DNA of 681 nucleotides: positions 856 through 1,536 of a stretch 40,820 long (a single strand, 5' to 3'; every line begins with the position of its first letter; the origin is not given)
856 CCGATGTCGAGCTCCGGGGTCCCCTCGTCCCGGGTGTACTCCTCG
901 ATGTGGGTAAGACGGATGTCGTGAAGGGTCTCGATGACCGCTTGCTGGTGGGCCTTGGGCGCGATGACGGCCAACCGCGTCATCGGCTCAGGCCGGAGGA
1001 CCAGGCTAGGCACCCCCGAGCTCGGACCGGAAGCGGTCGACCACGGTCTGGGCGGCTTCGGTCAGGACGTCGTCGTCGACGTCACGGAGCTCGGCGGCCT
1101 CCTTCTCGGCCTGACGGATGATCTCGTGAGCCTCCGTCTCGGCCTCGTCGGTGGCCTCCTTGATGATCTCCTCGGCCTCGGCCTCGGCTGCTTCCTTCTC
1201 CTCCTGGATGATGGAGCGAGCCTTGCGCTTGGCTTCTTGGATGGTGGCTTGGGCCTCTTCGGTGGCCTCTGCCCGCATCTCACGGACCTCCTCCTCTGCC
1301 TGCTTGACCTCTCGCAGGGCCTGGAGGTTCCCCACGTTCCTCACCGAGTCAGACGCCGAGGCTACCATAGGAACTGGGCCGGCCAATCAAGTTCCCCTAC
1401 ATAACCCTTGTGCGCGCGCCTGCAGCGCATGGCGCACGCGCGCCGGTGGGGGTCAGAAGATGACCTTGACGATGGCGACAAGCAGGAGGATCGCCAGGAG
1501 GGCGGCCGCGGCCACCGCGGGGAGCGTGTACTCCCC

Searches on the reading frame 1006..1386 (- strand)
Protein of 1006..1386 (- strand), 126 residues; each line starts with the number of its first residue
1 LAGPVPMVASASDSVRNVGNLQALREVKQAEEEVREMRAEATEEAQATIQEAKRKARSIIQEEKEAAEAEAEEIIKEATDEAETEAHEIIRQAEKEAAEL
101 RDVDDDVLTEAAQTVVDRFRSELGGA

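Call 51: search_protein_families(library=pfam, proteins=[window:1006-1386:-], max_evalue=0.001)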
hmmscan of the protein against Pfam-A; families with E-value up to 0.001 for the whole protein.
window:1006-1386:- (126 aa): 1 family
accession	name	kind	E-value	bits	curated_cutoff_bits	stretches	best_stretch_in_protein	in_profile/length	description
PF00430.23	ATP-synt_B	-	0.00027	21.5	28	0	61-122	57-118/132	ATP synthase B/B' CF(0)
